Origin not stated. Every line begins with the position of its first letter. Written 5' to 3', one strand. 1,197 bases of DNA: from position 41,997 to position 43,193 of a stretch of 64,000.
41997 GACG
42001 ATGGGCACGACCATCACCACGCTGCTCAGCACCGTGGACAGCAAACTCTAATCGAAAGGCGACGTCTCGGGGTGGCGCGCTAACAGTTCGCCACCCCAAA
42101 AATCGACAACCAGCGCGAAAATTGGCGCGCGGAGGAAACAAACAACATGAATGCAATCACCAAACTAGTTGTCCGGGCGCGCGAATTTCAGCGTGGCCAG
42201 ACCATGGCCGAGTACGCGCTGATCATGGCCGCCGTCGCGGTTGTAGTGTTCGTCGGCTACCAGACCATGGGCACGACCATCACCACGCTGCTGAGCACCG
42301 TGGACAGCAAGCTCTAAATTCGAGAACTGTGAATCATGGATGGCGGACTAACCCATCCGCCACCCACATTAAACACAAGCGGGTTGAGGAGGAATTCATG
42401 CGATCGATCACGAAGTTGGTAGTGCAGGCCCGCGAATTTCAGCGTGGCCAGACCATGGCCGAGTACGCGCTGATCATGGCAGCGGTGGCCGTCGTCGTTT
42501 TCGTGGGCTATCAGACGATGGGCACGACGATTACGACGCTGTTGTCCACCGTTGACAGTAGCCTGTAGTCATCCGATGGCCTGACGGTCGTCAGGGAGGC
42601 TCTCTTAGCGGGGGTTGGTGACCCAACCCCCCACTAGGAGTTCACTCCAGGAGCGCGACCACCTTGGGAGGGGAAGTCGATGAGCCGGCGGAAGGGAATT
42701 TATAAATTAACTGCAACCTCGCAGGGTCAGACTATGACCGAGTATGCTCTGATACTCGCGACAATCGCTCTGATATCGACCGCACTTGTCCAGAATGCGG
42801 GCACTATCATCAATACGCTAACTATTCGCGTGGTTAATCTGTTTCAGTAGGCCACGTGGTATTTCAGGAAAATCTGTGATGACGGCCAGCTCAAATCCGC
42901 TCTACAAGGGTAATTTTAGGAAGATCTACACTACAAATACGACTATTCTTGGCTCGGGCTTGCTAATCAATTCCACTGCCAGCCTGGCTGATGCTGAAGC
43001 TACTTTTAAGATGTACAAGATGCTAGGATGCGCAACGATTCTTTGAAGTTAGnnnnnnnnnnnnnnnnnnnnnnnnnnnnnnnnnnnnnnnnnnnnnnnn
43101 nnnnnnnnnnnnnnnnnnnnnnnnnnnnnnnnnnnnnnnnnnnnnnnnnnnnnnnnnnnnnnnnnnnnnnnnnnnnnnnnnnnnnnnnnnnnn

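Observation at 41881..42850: Four tandem Flp pilin genes hidden below the ORF-track cut-off; three encode the same mature pilin through synonymous-only divergence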

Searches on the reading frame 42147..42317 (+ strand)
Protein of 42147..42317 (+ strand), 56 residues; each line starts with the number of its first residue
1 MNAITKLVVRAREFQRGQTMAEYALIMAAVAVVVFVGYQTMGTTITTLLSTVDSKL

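Call 3: search_protein_families(library=pfam, proteins=[window:42147-42314:+], max_evalue=1)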
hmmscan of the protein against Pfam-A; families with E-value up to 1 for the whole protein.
window:42147-42314:+ (56 aa): 2 families
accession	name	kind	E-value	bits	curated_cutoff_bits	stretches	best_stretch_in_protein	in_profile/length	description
PF04964.19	Flp_Fap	-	6e-10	39.2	32.2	1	15-55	5-45/46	Flp/Fap pilin component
PF04021.17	Class_IIIsignal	-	0.012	15.9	23.7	1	16-36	2-22/27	Class III signal peptide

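Call 10: find_encoding_contigs(protein=window:42147-42317:+, flank=6000, max_places=10)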
Protein window:42147-42317:+ (56 aa): 6 contigs read that carry it; 6 places shown.
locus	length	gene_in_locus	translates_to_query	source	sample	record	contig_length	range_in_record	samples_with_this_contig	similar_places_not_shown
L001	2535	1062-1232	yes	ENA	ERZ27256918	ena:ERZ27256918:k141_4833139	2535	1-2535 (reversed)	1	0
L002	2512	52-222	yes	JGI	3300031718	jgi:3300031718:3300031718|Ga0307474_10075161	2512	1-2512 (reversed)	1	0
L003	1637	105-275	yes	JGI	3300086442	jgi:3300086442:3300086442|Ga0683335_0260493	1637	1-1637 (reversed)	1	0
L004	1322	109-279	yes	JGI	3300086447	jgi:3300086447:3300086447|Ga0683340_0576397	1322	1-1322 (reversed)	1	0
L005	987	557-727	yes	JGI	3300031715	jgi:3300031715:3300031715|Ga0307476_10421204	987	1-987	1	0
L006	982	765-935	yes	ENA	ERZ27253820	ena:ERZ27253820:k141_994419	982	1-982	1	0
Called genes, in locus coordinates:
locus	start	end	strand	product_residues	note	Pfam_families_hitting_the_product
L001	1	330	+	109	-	?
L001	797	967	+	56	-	PF04964:Flp_Fap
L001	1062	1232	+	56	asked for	PF04964:Flp_Fap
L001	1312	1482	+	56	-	PF04964:Flp_Fap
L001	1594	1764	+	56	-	-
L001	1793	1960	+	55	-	-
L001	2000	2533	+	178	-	?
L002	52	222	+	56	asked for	PF04964:Flp_Fap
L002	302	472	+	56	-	PF04964:Flp_Fap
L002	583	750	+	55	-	-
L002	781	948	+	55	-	-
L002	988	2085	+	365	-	PF08666:SAF, PF16976:RcpC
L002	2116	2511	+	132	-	?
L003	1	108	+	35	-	?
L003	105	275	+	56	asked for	PF04964:Flp_Fap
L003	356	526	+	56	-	PF04964:Flp_Fap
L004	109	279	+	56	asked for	PF04964:Flp_Fap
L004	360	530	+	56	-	PF04964:Flp_Fap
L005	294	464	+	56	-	PF04964:Flp_Fap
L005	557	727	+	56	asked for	PF04964:Flp_Fap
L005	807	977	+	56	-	PF04964:Flp_Fap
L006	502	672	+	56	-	PF04964:Flp_Fap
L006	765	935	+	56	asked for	PF04964:Flp_Fap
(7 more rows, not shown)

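Call 15: find_homologous_proteins(query=window:42147-42314:+, max_evalue=0.001)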
Query window:42147-42314:+ (56 aa): 1194 proteins with E <= 0.001 among 1196 candidates; the best 120 are listed.
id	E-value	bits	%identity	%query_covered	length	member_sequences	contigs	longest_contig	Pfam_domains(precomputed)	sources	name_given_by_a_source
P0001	5.8e-26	105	100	100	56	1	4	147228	PF04964.20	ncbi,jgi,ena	jgi:Flp pilus assembly pilin Flp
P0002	1.9e-25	103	100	100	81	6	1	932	PF04964.20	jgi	jgi:Flp pilus assembly pilin Flp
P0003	2.1e-25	103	98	100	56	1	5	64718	PF04964.20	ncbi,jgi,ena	jgi:Flp pilus assembly pilin Flp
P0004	2.7e-25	103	96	100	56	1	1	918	PF04964.20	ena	-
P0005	2.8e-24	100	93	100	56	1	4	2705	PF04964.20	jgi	jgi:Flp pilus assembly pilin Flp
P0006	5.7e-24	99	95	100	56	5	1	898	PF04964.20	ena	-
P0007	6.5e-24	99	93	100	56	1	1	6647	PF04964.20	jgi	jgi:Flp pilus assembly pilin Flp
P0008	6.5e-24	99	93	100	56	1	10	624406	PF04964.20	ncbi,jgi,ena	jgi:Flp pilus assembly pilin Flp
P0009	1.2e-23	98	93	100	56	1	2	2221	PF04964.20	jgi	jgi:Flp pilus assembly pilin Flp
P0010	1.8e-23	97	91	100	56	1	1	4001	PF04964.20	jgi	jgi:Flp pilus assembly pilin Flp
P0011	1.9e-23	97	93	100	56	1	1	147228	PF04964.20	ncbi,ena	-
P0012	2.2e-23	97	91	100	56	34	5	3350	PF04964.20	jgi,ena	-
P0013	2.9e-23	97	91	100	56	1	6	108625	PF04964.20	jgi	jgi:Flp pilus assembly pilin Flp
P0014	3.0e-23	97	91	100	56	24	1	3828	PF04964.20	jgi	-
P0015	3.2e-23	97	91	100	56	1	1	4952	PF04964.20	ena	-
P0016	3.3e-23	96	91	100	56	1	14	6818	PF04964.20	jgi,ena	jgi:Flp pilus assembly pilin Flp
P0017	3.4e-23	96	91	100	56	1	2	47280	PF04964.20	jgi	jgi:Flp pilus assembly pilin Flp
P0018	3.9e-23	96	91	100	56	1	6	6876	PF04964.20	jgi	jgi:Flp pilus assembly pilin Flp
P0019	4.0e-23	96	95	70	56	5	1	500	PF04964.20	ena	-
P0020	4.3e-23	96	91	100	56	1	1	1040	PF04964.20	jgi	jgi:Flp pilus assembly pilin Flp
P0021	4.7e-23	96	93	100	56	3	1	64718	PF04964.20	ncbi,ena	-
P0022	4.8e-23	96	89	100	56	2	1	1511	PF04964.20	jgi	-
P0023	5.4e-23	96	88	100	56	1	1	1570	PF04964.20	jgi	jgi:Flp pilus assembly pilin Flp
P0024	7.2e-23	95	91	100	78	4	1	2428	PF04964.20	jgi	jgi:Flp pilus assembly pilin Flp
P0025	9.6e-23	95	91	100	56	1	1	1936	PF04964.20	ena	-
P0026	1.1e-22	95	89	100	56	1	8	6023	PF04964.20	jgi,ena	jgi:Flp pilus assembly pilin Flp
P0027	1.1e-22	95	91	100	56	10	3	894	PF04964.20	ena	-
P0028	1.2e-22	95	89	100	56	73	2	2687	PF04964.20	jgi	jgi:Flp pilus assembly pilin Flp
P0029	1.5e-22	94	89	100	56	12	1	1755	PF04964.20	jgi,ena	-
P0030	1.7e-22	94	88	100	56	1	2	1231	PF04964.20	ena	-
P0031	1.7e-22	94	88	100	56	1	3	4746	PF04964.20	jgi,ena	jgi:Flp pilus assembly pilin Flp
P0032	2.1e-22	94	86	100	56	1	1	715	PF04964.20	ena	-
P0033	2.3e-22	94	88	100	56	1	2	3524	PF04964.20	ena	-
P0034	2.3e-22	94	89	100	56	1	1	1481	PF04964.20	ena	-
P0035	2.3e-22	94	89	100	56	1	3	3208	PF04964.20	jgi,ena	jgi:Flp pilus assembly pilin Flp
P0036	2.6e-22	94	88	100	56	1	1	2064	PF04964.20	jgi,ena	-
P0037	3.4e-22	93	89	100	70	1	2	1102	PF04964.20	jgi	jgi:Flp pilus assembly pilin Flp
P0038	3.8e-22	93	89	100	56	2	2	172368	PF04964.20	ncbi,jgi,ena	-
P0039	3.8e-22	93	88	100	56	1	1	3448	PF04964.20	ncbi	-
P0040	4.1e-22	93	88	100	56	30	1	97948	PF04964.20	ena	-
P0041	4.6e-22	93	93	96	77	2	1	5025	PF04964.20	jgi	jgi:Flp pilus assembly pilin Flp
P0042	5.4e-22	93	88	100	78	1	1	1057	PF04964.20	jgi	jgi:Flp pilus assembly pilin Flp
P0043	5.5e-22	93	86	100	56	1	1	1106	PF04964.20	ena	-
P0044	5.6e-22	93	88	100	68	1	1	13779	PF04964.20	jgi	jgi:Flp pilus assembly pilin Flp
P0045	5.7e-22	93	87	98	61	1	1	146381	PF04964.20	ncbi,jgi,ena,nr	ncbi:MAG TPA: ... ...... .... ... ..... [Candidatus Binatus sp.]|nr:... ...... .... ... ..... [Candi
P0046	5.9e-22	93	84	100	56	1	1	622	PF04964.20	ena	-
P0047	6.0e-22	93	88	100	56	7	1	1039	PF04964.20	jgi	-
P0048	6.1e-22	93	87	98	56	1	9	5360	PF04964.20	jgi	jgi:Flp pilus assembly pilin Flp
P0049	6.2e-22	93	88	100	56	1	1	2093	PF04964.20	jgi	-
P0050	6.3e-22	93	89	100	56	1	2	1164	PF04964.20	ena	-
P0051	6.8e-22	92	89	100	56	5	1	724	PF04964.20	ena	-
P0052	6.9e-22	92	86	100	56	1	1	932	PF04964.20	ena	-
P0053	7.1e-22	92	86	100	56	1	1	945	PF04964.20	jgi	jgi:Flp pilus assembly pilin Flp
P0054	7.4e-22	92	88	100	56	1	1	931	PF04964.20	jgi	-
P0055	8.3e-22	92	89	100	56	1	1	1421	PF04964.20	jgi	jgi:Flp pilus assembly pilin Flp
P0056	8.4e-22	92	86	100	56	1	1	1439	PF04964.20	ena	-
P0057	8.7e-22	92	88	100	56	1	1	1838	PF04964.20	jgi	-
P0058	8.8e-22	92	86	100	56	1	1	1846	PF04964.20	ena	-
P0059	9.3e-22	92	86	100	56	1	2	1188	PF04964.20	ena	-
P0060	9.7e-22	92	84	100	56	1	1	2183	PF04964.20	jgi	jgi:Flp pilus assembly pilin Flp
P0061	1.0e-21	92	88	100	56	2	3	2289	PF04964.20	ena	-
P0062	1.0e-21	92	89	100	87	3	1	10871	PF04964.20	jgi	jgi:Flp pilus assembly pilin Flp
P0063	1.0e-21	92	84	100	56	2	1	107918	PF04964.20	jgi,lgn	jgi:Flp pilus assembly pilin Flp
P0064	1.0e-21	92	89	100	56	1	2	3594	PF04964.20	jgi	jgi:Flp pilus assembly pilin Flp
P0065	1.1e-21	92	89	100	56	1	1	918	PF04964.20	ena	-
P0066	1.1e-21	92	88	100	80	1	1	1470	PF04964.20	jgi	jgi:Flp pilus assembly pilin Flp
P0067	1.1e-21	92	89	100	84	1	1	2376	PF04964.20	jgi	jgi:Flp pilus assembly pilin Flp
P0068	1.2e-21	92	89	100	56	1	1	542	PF04964.20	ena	-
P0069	1.2e-21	92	86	100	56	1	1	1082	PF04964.20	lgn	-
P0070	1.4e-21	92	86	100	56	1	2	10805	PF04964.20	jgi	jgi:Flp pilus assembly pilin Flp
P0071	1.4e-21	91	89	100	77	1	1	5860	PF04964.20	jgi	jgi:Flp pilus assembly pilin Flp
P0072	1.4e-21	91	86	100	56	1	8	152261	PF04964.20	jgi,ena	jgi:Flp pilus assembly pilin Flp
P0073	1.4e-21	91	84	100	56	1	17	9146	PF04964.20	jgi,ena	-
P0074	1.5e-21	91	86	100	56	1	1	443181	PF04964.20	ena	-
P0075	1.5e-21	91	84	100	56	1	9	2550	PF04964.20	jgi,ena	-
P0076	1.5e-21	91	86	100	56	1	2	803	PF04964.20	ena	-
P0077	1.5e-21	91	84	100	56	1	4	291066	PF04964.20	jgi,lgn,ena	jgi:Flp pilus assembly pilin Flp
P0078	1.6e-21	91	88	100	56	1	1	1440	PF04964.20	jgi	-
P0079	1.6e-21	91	86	100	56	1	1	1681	PF04964.20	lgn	-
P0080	1.7e-21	91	86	100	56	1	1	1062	PF04964.20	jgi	jgi:Flp pilus assembly pilin Flp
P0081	1.8e-21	91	86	100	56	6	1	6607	PF04964.20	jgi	jgi:Flp pilus assembly pilin Flp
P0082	1.8e-21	91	88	100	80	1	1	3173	PF04964.20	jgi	jgi:Flp pilus assembly pilin Flp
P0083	1.8e-21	91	88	100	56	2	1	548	PF04964.20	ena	-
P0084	1.8e-21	91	88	100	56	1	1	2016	PF04964.20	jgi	jgi:Flp pilus assembly pilin Flp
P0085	1.8e-21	91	86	100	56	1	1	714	PF04964.20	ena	-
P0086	1.8e-21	91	86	100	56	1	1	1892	PF04964.20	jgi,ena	jgi:Flp pilus assembly pilin Flp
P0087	2.1e-21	91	84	100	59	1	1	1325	PF04964.20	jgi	jgi:Flp pilus assembly pilin Flp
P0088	2.1e-21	91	86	100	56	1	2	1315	PF04964.20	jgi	-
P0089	2.2e-21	91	88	100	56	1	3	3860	PF04964.20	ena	-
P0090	2.5e-21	91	84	100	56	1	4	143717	PF04964.20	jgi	jgi:Flp pilus assembly pilin Flp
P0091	2.6e-21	91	86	100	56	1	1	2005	PF04964.20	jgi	jgi:Flp pilus assembly pilin Flp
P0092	2.6e-21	91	86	100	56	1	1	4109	PF04964.20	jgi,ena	-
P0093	2.7e-21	91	88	100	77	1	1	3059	PF04964.20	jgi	jgi:Flp pilus assembly pilin Flp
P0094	2.7e-21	91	82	100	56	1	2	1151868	PF04964.20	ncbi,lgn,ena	-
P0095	2.7e-21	91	84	100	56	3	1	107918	PF04964.20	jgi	jgi:Flp pilus assembly pilin Flp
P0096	2.7e-21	91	82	100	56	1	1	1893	PF04964.20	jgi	-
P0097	2.8e-21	91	84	100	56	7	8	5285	PF04964.20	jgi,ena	jgi:Flp pilus assembly pilin Flp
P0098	2.8e-21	91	84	100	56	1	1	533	PF04964.20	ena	-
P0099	2.8e-21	91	84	100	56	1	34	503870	PF04964.20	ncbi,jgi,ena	jgi:Flp pilus assembly pilin Flp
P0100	2.9e-21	91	86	100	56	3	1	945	PF04964.20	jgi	jgi:Flp pilus assembly pilin Flp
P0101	3.1e-21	90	86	100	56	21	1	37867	PF04964.20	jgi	jgi:Flp pilus assembly pilin Flp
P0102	3.1e-21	90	86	100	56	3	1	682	PF04964.20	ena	-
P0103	3.3e-21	90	86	100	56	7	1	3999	PF04964.20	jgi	jgi:Flp pilus assembly pilin Flp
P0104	3.4e-21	90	86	100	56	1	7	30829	PF04964.20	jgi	jgi:Flp pilus assembly pilin Flp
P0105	3.4e-21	90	88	100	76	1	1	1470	PF04964.20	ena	-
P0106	3.4e-21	90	88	100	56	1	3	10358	PF04964.20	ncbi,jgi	jgi:Flp pilus assembly pilin Flp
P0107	3.5e-21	90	86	100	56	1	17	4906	PF04964.20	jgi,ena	jgi:Flp pilus assembly pilin Flp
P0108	3.5e-21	90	82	100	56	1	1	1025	PF04964.20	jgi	-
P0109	3.5e-21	90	82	100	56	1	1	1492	PF04964.20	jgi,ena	jgi:Flp pilus assembly pilin Flp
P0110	3.6e-21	90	82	100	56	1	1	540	PF04964.20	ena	-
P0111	3.6e-21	90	86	100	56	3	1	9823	PF04964.20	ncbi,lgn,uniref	ncbi:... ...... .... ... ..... [Candidatus Binatus sp.]|uniref:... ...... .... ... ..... n=1 Tax=Can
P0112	3.7e-21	90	82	100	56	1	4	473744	PF04964.20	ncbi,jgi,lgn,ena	jgi:Flp pilus assembly pilin Flp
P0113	3.7e-21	90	82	100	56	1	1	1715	PF04964.20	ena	-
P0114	3.8e-21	90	84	100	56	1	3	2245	PF04964.20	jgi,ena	-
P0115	3.8e-21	90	86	100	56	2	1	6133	PF04964.20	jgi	jgi:Flp pilus assembly pilin Flp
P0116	3.8e-21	90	86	100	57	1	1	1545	PF04964.20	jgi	jgi:Flp pilus assembly pilin Flp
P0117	3.8e-21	90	84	100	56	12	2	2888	PF04964.20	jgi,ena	-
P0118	4.0e-21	90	86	100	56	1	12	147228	PF04964.20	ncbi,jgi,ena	jgi:Flp pilus assembly pilin Flp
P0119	4.0e-21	90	88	100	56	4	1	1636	PF04964.20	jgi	jgi:Flp pilus assembly pilin Flp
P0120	4.0e-21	90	82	100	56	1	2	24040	PF04964.20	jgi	jgi:Flp pilus assembly pilin Flp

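Call 46: search_protein_families(library=ncbifam, proteins=[window:42147-42314:+], max_evalue=0.01)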
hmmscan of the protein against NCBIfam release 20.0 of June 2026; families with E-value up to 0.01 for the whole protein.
window:42147-42314:+ (56 aa): 1 family
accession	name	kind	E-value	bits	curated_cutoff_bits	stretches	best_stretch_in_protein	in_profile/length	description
NF038351.1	cyt_ox_assem_30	subfamily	0.00073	19.3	27.5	1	24-37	8-21/30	cytochrome oxidase small assembly protein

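Call 56: search_solved_structures(query=window:42147-42314:+, max_evalue=1, show_alignments=3)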
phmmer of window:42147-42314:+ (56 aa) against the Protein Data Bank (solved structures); distinct sequences matched with E-value up to 1: 2.
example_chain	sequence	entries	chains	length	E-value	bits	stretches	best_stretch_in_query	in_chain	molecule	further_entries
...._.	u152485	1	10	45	0.045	17.6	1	19-50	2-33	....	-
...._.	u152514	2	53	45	0.2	15.5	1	19-48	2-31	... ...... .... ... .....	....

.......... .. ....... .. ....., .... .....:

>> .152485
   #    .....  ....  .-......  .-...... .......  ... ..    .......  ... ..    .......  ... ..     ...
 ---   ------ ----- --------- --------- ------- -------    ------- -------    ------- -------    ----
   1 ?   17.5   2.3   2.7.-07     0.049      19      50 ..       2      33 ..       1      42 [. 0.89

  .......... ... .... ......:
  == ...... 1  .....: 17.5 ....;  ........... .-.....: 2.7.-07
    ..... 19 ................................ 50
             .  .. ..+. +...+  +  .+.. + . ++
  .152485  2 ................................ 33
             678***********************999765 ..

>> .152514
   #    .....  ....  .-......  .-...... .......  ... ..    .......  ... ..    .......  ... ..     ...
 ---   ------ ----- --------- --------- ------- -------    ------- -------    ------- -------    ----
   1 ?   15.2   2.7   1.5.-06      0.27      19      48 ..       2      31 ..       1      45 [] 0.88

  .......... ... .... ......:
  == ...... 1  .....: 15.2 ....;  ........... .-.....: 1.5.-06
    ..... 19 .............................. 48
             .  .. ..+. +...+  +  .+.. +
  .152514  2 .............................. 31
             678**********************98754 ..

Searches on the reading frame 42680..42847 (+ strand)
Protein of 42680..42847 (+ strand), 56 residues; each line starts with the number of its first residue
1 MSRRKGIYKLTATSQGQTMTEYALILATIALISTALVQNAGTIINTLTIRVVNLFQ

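Call 3: search_protein_families(library=pfam, proteins=[window:42680-42847:+], max_evalue=1)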
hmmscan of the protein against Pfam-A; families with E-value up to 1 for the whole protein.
window:42680-42847:+ (56 aa): 1 family
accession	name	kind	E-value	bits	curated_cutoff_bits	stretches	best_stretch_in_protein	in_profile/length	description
PF04964.19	Flp_Fap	-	0.0015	18.7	32.2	1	15-47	6-38/46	Flp/Fap pilin component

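Call 45: search_protein_families(library=pfam, alignment_id=A3, max_evalue=0.01)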
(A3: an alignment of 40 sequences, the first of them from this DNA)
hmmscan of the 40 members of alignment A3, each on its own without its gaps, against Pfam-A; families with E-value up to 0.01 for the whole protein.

A. member 1, seq(56 aa): 1 family
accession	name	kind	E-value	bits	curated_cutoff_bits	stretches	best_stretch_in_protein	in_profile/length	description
PF04964.19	Flp_Fap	-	0.0015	18.7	32.2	1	15-47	6-38/46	Flp/Fap pilin component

B. families by the number of members that match (of 40 scanned): 3 families
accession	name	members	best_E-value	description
PF04964.19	Flp_Fap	35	1.3e-07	Flp/Fap pilin component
PF14029.11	DUF4244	5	0.00034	Protein of unknown function (DUF4244)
PF10951.13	DUF2776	1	0.0068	Protein of unknown function (DUF2776)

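Call 46: search_protein_families(library=ncbifam, proteins=[window:42680-42847:+], max_evalue=0.01)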
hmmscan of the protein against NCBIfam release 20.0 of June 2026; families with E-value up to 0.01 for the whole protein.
window:42680-42847:+ (56 aa): 0 families

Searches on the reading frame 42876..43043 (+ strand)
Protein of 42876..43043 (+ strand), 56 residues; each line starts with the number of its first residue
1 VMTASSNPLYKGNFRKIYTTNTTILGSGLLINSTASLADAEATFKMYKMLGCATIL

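Call 3: search_protein_families(library=pfam, proteins=[window:42876-43043:+], max_evalue=1)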
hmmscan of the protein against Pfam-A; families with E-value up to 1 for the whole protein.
window:42876-43043:+ (56 aa): 0 families

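Call 46: search_protein_families(library=ncbifam, proteins=[window:42879-43043:+], max_evalue=0.01)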
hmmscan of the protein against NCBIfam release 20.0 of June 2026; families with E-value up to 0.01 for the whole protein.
window:42879-43043:+ (55 aa): 0 families
